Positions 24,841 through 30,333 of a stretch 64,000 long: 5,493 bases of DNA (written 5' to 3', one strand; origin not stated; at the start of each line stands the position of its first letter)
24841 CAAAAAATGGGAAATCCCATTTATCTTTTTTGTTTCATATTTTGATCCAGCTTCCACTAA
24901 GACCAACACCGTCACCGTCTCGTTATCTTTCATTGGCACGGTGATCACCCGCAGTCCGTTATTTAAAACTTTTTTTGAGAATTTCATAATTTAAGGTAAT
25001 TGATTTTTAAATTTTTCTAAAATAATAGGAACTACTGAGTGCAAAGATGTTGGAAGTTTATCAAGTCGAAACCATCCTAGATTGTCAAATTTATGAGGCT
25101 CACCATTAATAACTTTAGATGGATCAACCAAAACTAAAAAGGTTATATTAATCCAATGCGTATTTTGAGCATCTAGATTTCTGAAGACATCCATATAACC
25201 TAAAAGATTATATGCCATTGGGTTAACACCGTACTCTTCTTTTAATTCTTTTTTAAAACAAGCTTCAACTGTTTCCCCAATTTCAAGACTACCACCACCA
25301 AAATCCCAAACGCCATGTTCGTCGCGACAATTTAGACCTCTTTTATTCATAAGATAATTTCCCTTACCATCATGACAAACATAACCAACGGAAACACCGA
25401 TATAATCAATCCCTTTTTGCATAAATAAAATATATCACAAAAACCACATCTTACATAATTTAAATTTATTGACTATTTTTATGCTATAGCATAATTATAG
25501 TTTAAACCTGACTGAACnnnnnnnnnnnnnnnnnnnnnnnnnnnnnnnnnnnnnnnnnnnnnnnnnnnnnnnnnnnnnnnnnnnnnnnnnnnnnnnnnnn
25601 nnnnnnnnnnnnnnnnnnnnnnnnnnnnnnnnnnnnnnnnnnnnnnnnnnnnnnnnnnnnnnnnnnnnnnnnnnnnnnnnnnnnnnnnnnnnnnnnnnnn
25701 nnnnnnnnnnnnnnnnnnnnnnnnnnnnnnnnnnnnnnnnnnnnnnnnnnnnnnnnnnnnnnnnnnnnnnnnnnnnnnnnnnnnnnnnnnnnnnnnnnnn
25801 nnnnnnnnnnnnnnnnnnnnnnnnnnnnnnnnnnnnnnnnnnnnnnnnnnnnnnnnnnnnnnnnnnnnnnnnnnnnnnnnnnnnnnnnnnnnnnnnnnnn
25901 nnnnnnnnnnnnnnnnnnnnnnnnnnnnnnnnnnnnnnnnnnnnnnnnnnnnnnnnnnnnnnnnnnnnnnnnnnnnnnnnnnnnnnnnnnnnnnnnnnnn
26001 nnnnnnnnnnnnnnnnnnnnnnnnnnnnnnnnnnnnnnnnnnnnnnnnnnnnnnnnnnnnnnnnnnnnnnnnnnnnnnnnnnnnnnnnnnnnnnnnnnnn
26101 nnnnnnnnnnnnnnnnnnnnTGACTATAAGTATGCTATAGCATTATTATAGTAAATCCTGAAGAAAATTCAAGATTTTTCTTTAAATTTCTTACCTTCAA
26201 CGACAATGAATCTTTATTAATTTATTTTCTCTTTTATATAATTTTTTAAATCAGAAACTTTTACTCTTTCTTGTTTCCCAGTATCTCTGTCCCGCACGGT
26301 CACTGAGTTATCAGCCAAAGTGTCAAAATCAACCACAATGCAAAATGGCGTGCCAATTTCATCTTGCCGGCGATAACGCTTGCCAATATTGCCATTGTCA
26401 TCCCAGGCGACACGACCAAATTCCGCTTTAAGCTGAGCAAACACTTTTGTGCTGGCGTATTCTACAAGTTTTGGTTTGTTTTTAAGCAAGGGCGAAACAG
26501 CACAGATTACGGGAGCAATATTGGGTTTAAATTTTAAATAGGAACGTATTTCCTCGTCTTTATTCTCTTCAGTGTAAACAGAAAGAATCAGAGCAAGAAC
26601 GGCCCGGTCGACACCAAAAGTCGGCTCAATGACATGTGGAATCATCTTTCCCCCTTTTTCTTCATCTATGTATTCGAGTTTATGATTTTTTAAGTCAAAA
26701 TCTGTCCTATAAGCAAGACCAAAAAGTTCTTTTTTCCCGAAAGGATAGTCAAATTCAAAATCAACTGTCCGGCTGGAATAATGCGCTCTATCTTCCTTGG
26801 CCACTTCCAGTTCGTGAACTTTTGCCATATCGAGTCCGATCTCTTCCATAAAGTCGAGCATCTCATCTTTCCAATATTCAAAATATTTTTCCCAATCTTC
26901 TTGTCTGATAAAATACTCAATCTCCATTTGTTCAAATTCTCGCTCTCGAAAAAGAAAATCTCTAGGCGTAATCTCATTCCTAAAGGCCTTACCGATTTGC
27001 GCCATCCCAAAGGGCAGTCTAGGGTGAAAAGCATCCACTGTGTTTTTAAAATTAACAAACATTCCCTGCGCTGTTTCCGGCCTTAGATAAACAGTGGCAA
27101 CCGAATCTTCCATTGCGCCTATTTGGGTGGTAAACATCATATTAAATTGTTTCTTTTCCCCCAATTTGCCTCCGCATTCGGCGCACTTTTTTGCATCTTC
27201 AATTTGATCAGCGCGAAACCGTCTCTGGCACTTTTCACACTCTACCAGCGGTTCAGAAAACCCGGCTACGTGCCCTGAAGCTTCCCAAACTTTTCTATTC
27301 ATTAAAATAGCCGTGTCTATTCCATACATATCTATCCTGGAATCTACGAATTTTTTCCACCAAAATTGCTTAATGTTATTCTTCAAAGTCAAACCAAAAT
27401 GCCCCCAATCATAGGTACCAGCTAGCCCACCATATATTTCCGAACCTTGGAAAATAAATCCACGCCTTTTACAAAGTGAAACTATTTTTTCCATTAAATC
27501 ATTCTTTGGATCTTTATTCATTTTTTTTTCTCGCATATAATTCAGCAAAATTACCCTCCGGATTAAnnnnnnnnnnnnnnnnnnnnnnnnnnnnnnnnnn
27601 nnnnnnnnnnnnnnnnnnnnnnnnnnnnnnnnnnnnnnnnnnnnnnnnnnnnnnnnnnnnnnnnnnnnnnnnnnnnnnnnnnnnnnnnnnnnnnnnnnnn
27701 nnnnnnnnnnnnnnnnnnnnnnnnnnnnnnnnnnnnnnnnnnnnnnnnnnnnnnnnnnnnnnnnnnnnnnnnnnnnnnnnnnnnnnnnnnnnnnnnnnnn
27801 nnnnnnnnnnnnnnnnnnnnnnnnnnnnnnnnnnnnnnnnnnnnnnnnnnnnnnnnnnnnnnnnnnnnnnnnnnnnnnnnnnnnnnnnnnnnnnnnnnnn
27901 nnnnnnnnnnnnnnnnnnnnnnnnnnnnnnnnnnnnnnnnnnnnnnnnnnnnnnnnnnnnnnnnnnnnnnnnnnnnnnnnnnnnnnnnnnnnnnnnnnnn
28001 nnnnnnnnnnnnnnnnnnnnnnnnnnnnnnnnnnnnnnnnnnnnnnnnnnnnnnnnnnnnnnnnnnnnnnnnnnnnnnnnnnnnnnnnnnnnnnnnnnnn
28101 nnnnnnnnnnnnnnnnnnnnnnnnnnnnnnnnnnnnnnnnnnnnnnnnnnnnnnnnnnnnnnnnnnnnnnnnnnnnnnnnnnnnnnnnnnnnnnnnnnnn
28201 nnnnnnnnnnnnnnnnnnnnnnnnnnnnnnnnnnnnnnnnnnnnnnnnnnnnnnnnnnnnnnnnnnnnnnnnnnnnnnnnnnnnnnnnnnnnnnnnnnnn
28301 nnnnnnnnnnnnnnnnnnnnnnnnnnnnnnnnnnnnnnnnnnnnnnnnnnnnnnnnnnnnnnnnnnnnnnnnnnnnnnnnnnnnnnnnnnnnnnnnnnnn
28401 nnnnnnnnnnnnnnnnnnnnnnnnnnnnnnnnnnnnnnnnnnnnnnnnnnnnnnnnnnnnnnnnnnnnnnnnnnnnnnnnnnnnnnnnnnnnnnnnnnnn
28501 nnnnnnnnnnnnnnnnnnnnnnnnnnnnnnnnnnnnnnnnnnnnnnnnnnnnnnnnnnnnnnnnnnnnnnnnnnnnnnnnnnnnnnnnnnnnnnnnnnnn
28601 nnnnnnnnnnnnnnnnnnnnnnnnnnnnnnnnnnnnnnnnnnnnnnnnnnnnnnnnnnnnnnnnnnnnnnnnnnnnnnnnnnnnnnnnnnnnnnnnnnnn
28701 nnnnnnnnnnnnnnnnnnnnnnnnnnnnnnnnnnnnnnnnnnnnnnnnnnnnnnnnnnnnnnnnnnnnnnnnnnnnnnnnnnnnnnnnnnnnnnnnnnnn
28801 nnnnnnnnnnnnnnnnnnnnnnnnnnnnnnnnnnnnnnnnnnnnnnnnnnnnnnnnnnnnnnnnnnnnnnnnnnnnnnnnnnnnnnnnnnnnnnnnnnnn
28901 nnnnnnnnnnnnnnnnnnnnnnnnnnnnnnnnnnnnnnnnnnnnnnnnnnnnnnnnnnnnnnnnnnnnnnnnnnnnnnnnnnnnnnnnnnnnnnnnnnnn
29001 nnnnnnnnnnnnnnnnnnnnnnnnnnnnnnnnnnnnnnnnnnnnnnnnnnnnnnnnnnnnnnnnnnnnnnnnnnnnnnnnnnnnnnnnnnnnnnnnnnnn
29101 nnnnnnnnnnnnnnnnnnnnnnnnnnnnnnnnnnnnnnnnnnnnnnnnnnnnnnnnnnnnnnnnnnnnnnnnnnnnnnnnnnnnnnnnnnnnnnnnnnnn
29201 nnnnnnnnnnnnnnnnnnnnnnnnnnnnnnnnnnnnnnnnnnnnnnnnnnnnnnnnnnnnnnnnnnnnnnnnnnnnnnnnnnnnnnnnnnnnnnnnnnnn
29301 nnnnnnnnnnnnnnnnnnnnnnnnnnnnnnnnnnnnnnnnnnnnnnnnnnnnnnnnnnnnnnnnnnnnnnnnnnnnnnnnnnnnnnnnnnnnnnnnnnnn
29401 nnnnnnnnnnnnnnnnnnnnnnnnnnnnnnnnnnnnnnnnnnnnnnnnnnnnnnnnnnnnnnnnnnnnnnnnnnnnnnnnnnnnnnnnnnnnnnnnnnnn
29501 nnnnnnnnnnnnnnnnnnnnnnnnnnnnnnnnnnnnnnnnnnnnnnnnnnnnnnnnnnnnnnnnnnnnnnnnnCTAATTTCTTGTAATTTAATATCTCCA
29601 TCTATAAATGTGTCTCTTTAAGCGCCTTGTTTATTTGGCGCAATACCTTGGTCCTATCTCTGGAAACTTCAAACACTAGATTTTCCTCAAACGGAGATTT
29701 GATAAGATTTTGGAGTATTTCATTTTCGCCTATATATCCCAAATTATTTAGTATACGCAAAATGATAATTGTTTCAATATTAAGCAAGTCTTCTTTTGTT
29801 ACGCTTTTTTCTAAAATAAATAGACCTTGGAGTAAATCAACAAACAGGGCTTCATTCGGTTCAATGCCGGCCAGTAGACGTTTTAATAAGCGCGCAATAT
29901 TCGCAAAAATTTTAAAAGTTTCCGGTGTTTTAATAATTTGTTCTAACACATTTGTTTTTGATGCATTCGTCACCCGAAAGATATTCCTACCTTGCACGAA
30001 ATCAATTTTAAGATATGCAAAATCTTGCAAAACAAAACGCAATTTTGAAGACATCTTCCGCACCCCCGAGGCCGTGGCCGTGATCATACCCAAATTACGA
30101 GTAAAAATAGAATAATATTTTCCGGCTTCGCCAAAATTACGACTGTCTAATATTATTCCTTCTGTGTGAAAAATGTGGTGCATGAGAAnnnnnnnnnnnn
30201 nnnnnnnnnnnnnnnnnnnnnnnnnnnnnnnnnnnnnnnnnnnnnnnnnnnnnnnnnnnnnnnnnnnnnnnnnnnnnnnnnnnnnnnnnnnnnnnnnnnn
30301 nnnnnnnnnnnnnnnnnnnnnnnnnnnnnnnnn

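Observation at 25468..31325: Two paralogous wHTH plus Cas2/VapD-like small proteins, each placed between an aminoacyl-tRNA synthetase gene and a nucleotide-phosphate hydrolase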

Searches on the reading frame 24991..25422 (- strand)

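Call 3: search_protein_families(library=pfam, proteins=[window:24991-25422:-], max_evalue=1)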
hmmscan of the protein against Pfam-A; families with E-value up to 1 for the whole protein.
window:24991-25422:- (143 aa): 1 family
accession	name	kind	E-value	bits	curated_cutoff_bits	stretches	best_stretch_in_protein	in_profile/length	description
PF00293.34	NUDIX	-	8.3e-17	61.9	21.1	1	10-127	4-123/134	NUDIX domain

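Call 4: search_protein_families(library=ncbifam, proteins=[window:24991-25422:-], max_evalue=1)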
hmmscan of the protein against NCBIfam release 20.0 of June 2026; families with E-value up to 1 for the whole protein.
window:24991-25422:- (143 aa): 17 families
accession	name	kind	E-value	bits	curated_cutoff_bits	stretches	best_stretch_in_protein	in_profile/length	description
NF006530.0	PRK08999.1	equivalog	4.4e-09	35.8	245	1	10-71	8-67/315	Nudix family hydrolase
TIGR00586.1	mutt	equivalog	5.4e-08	32.9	97.9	1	18-77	14-72/129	8-oxo-dGTP diphosphatase MutT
NF008044.0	PRK10776.1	equivalog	1.2e-07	31.6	148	1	10-78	6-72/130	8-oxo-dGTP diphosphatase MutT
NF007834.0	PRK10546.1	equivalog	1.6e-06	28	156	1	20-68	14-61/135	pyrimidine (deoxy)nucleoside triphosphate diphosphatase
NF011963.0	PRK15434.1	subfamily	5.2e-05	23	146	1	10-123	18-134/159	GDP-mannose mannosyl hydrolase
NF001937.0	PRK00714.1-4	equivalog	0.00031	20.4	139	1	12-75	11-69/161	RNA pyrophosphohydrolase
NF012016.0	PRK15472.1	equivalog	0.00034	20.3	95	1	20-67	14-61/141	nucleoside triphosphatase NudI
NF001936.0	PRK00714.1-3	equivalog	0.0007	19.5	118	1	33-68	31-66/155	RNA pyrophosphohydrolase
NF001938.0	PRK00714.1-5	equivalog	0.00088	18.7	116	1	11-69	15-77/172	RNA pyrophosphohydrolase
NF001299.0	PRK00241.1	equivalog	0.0011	18.4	158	1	43-67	165-189/263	NAD(+) diphosphatase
NF001935.0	PRK00714.1-2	equivalog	0.0023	17.4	259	1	35-77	29-71/183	RNA pyrophosphohydrolase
NF006961.0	PRK09438.1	equivalog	0.0054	16.2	103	1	10-68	9-63/151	dihydroneopterin triphosphate diphosphatase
NF001934.0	PRK00714.1-1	equivalog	0.011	15.2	241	1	11-74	10-68/176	RNA pyrophosphohydrolase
TIGR02705.1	nudix_YtkD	equivalog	0.016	14.7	154.4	1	39-71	47-79/156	RNA deprotection pyrophosphohydrolase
NF011922.0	PRK15393.1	equivalog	0.14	11.8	152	1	15-72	44-102/182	NUDIX hydrolase YfcD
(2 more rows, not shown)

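Call 92: search_protein_families(library=padloc, proteins=[window:24991-25422:-], max_evalue=0.01)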
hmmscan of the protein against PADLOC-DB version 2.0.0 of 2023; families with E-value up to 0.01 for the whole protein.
window:24991-25422:- (143 aa): 1 family
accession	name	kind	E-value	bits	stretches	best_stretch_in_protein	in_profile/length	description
PDLC04899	PDC-S07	-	6.2e-09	33.6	1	10-70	9-66/135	-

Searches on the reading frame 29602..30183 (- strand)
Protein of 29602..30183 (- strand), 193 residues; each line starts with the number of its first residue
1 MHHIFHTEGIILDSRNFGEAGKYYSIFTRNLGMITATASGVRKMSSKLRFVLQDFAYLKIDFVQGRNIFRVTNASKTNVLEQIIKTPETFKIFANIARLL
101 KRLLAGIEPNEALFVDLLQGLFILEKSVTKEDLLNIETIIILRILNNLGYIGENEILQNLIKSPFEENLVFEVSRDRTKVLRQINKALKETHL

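Call 3: search_protein_families(library=pfam, proteins=[window:29602-30183:-], max_evalue=1)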
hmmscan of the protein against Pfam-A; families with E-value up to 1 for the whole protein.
window:29602-30183:- (193 aa): 3 families
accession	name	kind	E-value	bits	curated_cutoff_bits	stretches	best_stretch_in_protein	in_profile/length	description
PF11967.14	RecO_N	-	5.9e-14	52.3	27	1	1-75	1-75/80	Recombination protein O N terminal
PF02565.21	RecO_C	-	0.0013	19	22.1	1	94-150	11-64/157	Recombination protein O C terminal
PF25007.1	DYH2-5-8_CC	-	0.12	12.5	27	1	81-126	27-72/120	Dynein axonemal heavy chain 2/5/8 coiled-coil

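Call 4: search_protein_families(library=ncbifam, proteins=[window:29602-30183:-], max_evalue=1)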
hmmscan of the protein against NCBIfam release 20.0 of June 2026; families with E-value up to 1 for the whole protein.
window:29602-30183:- (193 aa): 1 family
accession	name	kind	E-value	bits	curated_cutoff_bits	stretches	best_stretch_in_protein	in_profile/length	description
TIGR00613.1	reco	equivalog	6.2e-17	61.8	48.7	1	6-150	2-143/239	DNA repair protein RecO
